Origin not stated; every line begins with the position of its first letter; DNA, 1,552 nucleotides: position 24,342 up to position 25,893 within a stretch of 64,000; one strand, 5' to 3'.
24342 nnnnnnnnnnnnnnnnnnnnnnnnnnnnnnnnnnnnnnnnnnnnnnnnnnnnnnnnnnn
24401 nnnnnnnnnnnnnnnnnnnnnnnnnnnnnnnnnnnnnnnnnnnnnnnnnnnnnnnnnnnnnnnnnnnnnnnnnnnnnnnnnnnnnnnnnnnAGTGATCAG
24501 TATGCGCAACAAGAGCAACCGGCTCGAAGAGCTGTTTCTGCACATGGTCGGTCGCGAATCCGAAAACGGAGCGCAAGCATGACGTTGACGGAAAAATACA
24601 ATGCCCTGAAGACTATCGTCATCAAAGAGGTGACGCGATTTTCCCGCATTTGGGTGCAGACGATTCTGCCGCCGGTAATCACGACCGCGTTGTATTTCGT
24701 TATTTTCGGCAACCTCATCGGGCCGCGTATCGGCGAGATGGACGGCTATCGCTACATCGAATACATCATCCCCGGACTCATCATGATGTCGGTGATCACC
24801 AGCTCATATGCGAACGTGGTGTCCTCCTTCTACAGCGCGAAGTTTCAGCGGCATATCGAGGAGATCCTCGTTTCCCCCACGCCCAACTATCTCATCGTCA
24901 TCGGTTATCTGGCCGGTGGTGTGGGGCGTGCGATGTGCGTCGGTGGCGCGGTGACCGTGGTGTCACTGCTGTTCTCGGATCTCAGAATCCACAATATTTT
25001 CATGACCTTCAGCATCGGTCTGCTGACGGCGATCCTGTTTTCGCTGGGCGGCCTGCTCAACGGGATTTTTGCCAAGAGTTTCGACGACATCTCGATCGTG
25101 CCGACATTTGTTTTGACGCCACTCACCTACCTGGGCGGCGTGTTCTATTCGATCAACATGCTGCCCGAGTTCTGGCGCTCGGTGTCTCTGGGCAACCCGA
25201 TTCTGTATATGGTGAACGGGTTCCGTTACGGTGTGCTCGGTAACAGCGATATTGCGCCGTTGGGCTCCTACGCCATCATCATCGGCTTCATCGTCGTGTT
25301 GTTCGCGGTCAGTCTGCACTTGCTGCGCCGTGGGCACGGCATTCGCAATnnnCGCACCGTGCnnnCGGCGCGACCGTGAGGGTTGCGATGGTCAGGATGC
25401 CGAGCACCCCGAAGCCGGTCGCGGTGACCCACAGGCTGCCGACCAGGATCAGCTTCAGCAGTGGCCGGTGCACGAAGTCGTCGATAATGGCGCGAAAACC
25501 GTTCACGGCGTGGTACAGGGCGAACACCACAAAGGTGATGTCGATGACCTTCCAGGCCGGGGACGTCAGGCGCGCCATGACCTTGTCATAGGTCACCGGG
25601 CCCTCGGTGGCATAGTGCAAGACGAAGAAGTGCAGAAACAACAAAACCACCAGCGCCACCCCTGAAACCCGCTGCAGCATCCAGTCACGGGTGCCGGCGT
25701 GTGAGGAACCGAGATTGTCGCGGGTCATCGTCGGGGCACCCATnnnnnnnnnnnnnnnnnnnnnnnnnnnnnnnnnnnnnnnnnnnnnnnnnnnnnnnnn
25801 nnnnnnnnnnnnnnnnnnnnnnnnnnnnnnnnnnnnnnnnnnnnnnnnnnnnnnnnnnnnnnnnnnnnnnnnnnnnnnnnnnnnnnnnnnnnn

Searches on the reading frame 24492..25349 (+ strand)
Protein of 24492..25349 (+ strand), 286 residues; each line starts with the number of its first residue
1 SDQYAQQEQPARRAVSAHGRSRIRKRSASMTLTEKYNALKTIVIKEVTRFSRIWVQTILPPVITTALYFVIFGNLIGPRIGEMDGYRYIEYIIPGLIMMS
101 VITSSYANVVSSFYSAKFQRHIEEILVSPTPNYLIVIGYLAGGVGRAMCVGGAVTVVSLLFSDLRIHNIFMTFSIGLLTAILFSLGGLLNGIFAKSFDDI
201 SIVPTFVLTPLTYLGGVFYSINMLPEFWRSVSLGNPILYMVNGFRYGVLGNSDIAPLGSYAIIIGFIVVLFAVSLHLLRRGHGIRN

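Call 59: search_protein_families(library=pfam, proteins=[window:24492-25349:+], max_evalue=0.00001)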
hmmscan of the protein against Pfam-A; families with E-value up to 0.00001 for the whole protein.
window:24492-25349:+ (286 aa): 2 families
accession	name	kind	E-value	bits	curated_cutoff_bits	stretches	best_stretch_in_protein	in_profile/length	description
PF01061.29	ABC2_membrane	-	8.7e-34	117.3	26.9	1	38-247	2-209/211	ABC-2 type transporter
PF12698.13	ABC2_membrane_3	-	1.2e-07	31.6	31.6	1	88-275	160-346/347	ABC-2 family transporter protein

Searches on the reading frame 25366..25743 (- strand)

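Call 59: search_protein_families(library=pfam, proteins=[window:25366-25743:-], max_evalue=0.00001)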
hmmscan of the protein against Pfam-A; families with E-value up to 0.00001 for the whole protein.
window:25366-25743:- (126 aa): 1 family
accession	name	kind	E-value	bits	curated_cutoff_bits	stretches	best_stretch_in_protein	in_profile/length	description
PF01127.27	Sdh_cyt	-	2.3e-16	60.4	25.8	1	11-99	13-111/122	Succinate dehydrogenase/Fumarate reductase transmembrane subunit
